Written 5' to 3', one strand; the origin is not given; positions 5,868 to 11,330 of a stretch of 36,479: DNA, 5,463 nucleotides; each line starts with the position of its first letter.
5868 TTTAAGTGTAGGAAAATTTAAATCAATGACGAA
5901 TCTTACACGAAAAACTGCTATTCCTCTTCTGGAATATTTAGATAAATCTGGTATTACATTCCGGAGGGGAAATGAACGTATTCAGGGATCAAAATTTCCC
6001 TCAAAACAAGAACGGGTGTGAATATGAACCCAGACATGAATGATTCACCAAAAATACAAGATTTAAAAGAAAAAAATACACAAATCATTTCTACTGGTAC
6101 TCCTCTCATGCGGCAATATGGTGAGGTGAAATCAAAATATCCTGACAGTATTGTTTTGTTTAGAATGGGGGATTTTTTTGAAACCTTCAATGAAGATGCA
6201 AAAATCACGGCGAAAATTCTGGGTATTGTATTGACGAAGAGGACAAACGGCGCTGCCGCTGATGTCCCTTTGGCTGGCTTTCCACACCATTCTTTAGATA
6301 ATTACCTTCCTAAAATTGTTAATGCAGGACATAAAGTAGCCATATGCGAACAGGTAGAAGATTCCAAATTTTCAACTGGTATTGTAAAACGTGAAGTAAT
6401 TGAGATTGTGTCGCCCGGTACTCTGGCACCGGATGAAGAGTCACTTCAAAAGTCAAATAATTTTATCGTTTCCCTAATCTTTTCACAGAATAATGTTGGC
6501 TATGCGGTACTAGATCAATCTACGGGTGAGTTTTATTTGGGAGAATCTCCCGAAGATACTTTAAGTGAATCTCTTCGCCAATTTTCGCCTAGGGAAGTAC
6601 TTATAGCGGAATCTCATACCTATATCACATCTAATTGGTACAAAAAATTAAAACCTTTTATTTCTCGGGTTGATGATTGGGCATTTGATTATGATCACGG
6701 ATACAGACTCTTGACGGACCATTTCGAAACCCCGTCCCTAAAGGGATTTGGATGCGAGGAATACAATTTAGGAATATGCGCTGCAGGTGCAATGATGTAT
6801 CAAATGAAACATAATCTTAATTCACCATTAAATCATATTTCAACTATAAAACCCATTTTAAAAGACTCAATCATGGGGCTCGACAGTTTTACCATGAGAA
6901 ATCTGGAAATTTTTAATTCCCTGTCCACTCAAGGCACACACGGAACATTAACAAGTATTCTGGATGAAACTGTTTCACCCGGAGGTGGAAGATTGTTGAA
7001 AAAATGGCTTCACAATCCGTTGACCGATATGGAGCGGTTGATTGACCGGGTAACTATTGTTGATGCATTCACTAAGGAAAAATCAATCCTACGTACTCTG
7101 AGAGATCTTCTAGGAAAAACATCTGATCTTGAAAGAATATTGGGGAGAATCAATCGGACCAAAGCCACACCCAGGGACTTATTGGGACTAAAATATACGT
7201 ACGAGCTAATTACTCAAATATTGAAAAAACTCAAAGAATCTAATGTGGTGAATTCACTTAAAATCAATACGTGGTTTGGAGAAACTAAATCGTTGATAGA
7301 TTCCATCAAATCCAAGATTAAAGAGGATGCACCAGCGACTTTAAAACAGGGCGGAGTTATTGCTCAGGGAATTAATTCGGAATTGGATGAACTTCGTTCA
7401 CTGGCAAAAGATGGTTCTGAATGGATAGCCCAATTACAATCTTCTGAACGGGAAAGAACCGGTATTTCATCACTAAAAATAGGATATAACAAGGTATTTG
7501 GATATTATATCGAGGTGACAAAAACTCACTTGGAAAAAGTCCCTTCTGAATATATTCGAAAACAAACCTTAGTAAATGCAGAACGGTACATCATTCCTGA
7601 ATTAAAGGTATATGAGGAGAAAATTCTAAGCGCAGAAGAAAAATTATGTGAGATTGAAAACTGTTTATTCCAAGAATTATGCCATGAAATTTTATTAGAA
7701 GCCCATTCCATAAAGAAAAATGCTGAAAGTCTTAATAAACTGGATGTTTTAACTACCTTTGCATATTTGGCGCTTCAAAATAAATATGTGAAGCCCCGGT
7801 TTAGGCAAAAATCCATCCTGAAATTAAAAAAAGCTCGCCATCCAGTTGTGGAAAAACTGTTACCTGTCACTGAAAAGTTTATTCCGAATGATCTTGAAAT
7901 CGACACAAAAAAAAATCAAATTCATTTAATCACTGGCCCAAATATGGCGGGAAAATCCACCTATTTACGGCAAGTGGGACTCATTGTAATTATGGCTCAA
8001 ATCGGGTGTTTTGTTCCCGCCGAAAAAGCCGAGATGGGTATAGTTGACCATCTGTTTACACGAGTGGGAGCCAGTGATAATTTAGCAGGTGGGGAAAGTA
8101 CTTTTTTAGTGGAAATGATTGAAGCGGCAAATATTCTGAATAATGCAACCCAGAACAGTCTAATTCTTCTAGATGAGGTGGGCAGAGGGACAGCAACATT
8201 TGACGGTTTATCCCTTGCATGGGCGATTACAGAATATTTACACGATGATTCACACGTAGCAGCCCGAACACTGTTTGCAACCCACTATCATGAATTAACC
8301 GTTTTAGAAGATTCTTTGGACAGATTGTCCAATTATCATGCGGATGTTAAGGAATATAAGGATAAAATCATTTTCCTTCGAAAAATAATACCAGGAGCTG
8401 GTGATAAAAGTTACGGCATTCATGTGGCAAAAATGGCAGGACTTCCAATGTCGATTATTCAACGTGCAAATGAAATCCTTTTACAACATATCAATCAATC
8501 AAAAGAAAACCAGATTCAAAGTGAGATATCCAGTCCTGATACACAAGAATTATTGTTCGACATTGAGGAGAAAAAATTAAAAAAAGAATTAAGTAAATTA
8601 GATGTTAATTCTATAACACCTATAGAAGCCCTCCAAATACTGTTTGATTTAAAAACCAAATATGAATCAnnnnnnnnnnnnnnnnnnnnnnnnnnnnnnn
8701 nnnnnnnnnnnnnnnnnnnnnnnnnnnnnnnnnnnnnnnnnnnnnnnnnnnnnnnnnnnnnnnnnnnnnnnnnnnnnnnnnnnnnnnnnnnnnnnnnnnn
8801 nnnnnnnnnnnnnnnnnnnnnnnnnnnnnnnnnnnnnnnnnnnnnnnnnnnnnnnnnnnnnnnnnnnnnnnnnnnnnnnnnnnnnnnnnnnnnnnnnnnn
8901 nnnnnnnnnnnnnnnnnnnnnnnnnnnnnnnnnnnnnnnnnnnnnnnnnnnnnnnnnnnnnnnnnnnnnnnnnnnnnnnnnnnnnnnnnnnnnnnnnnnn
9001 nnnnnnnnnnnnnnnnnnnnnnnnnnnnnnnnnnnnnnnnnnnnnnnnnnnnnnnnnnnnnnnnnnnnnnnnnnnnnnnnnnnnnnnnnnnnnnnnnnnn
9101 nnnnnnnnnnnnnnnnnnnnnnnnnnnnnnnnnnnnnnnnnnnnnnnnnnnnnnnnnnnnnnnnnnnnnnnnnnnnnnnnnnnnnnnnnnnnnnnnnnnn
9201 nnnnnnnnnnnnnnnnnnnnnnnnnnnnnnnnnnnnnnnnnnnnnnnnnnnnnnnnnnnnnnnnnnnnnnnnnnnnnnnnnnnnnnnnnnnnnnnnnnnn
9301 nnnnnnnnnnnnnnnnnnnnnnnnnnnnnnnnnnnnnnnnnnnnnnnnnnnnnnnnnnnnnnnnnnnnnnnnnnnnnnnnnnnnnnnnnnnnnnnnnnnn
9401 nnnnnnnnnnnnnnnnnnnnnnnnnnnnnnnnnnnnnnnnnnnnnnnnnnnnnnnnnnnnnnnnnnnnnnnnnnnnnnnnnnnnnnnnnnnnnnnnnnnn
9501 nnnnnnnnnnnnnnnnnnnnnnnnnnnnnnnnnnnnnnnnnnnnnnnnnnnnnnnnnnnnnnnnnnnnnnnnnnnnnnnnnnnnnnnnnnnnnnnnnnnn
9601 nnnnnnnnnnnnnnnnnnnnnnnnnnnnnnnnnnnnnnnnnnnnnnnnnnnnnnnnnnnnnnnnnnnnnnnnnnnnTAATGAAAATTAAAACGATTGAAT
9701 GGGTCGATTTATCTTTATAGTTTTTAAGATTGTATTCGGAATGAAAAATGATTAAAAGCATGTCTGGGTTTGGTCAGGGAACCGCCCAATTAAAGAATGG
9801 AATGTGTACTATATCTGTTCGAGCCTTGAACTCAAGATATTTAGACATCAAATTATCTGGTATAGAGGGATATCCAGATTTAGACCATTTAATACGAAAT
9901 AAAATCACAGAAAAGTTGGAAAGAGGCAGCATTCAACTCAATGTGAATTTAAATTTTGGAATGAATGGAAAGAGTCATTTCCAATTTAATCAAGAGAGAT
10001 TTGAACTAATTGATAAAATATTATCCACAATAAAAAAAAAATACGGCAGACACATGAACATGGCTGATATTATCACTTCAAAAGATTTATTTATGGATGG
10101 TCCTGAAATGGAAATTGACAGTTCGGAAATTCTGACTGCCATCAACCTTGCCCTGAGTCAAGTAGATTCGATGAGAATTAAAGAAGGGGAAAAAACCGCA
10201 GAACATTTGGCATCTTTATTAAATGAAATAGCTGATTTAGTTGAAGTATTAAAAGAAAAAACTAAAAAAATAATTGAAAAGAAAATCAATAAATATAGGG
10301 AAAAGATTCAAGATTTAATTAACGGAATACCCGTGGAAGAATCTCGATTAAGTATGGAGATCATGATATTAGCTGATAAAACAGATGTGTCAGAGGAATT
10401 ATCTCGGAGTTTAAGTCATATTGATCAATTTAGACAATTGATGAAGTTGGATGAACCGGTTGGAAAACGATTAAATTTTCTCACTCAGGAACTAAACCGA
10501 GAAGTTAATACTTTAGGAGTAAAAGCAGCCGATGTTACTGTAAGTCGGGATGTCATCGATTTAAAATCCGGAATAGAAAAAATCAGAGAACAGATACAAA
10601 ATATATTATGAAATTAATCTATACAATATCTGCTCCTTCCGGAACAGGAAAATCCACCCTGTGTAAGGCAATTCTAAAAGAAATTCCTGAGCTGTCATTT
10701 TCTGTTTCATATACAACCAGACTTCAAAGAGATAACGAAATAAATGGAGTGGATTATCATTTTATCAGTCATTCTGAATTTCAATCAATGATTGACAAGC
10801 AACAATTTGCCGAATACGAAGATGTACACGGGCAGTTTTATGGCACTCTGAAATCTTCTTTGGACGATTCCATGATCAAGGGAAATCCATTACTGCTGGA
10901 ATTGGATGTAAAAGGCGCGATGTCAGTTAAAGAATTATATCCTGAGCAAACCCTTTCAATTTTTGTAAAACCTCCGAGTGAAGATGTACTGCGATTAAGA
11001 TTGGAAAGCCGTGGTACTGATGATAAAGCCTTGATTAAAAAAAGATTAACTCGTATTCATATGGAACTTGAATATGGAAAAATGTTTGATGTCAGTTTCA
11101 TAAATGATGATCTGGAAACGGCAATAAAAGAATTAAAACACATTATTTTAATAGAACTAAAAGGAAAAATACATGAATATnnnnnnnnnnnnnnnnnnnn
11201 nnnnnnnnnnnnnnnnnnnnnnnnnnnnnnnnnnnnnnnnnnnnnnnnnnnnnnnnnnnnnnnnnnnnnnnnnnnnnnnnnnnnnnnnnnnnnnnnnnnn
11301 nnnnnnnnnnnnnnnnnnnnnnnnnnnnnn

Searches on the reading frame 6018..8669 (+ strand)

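Call 40: search_protein_families(library=pfam, max_evalue=0.001, proteins=[window:6018-8669:+])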
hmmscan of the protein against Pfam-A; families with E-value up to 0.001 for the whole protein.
window:6018-8669:+ (884 aa): 6 families
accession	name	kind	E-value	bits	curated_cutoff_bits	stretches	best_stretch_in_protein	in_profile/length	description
PF00488.27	MutS_V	-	2.5e-84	282.4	30.2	1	637-821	2-184/188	MutS domain V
PF05192.23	MutS_III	-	1.1e-41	143.7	34.1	1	292-582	2-194/194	MutS domain III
PF01624.25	MutS_I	-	2.7e-40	137.5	20.6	1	28-139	1-112/113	MutS domain I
PF05190.23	MutS_IV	-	6.7e-33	113.3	22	1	451-542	1-92/92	MutS family domain IV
PF05188.22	MutS_II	-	1.5e-22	80.8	25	1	148-274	1-132/133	MutS domain II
PF13514.12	AAA_27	-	0.00025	21.2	22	1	622-653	15-46/206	AAA domain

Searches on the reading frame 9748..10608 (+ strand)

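Call 40: search_protein_families(library=pfam, max_evalue=0.001, proteins=[window:9748-10608:+])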
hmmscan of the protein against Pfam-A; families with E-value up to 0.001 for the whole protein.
window:9748-10608:+ (287 aa): 2 families
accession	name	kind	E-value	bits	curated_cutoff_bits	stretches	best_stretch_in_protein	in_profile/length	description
PF08340.16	YicC-like_C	-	6.3e-38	130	27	1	169-286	2-119/120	Endoribonuclease YicC-like, C-terminal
PF03755.18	YicC-like_N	-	5.1e-27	95.6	25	1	2-151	1-155/156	Endoribonuclease YicC-like, N-terminal region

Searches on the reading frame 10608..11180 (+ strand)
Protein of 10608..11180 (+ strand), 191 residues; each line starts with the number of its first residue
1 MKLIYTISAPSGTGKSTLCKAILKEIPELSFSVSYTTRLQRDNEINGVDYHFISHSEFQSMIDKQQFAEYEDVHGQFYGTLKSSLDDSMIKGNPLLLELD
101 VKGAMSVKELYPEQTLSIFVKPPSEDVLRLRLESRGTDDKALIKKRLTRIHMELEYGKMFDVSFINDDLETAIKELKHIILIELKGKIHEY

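Call 40: search_protein_families(library=pfam, max_evalue=0.001, proteins=[window:10608-11180:+])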
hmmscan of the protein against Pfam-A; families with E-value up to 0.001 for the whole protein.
window:10608-11180:+ (191 aa): 2 families
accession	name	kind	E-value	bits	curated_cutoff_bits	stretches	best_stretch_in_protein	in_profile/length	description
PF00625.27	Guanylate_kin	-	5.4e-39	134.2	25.2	1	5-180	5-179/182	Guanylate kinase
PF01637.24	ATPase_2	-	0.0009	19.5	33.2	0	3-125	21-145/225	ATPase domain predominantly from Archaea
